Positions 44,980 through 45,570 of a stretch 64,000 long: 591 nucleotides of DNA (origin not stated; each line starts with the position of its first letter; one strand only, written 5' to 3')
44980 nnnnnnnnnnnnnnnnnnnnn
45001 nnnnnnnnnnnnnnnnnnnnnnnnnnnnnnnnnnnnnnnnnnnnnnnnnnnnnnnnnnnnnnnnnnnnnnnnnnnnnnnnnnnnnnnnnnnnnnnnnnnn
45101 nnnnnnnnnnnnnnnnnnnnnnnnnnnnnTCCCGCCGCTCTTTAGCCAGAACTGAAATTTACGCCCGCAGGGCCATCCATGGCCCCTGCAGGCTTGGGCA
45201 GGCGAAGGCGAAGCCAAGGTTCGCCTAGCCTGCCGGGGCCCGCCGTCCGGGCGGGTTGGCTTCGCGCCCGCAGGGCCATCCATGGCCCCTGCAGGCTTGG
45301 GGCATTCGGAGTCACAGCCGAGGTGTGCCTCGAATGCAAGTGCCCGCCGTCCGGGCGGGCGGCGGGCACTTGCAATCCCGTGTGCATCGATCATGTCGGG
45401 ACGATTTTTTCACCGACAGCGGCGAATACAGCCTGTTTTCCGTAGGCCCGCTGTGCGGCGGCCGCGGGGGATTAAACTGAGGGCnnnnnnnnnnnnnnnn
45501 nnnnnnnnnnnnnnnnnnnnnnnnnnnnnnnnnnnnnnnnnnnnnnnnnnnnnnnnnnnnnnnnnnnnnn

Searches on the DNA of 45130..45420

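Call 75: search_rna_families(source=window, start=45130, end=45420, threshold=evalue, max_evalue=10)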
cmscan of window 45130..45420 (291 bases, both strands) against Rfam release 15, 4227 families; matches with E-value up to 10: 18.
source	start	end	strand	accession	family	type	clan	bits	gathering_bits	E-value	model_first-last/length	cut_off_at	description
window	45156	45282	-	RF02809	RsmW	Gene; sRNA;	CL00106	25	52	0.019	1-124/124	no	RsmW RNA family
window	45337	45372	+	RF03970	mir-2766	Gene; miRNA;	-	19.8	60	0.063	1-68/68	no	mir-2766 microRNA precursor family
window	45334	45375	+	RF03754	mir-3116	Gene; miRNA;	-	18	65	0.37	1-68/68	no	mir-3116 microRNA precursor family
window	45334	45375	-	RF03754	mir-3116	Gene; miRNA;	-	17.5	65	0.52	1-68/68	no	mir-3116 microRNA precursor family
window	45341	45374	-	RF01521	CC1840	Gene; sRNA;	-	17.4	50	3.6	61-95/95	no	caulobacter sRNA CC1840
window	45299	45371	+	RF01811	PtaRNA1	Gene; antitoxin;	-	17.1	47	0.48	1-72/72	no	Plasmid transferred anti-sense RNA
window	45332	45377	+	RF03468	mir-2830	Gene; miRNA;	-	16.3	70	1.3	1-76/76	no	mir-2830 microRNA precursor family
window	45179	45243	+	RF04123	mir-3127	Gene; miRNA;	-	15.8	82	5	1-87/87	no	mir-3127 microRNA precursor family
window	45212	45340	-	RF02206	WT1-AS_4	Gene; lncRNA;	-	15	60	0.85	1-134/134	no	WT1 antisense RNA conserved region 4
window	45270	45343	-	RF02226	sX7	Gene; sRNA;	-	14.6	55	1.7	1-95/95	no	Xanthomonas sRNA sX7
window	45257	45304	+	RF03738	mir-2320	Gene; miRNA;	-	14.4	90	5.6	1-75/75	no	mir-2320 microRNA precursor family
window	45202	45271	-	RF04185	MIR2118_2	Gene; miRNA;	-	13.3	120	8.4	1-106/106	no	MIR2118_2 microRNA precursor family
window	45173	45243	-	RF03587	mir-1202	Gene; miRNA;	-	13.3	80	9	1-80/80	no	mir-1202 microRNA precursor family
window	45334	45373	-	RF03706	mir-2253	Gene; miRNA;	-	13.2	47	7.6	1-57/57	no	mir-2253 microRNA precursor family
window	45130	45263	-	RF01681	P4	Gene; sRNA;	-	12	37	0.59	1-147/215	3'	Pseudomonas sRNA P4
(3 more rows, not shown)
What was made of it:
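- On Any Rfam RNA family (including Csr/Rsm RNAs): The best sub-threshold hit is RsmW at 25 bits against 52 (call 75).
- There is a weak RsmW-like hit at 45156-45282, 25 bits against a gathering score of 52 (call 75).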
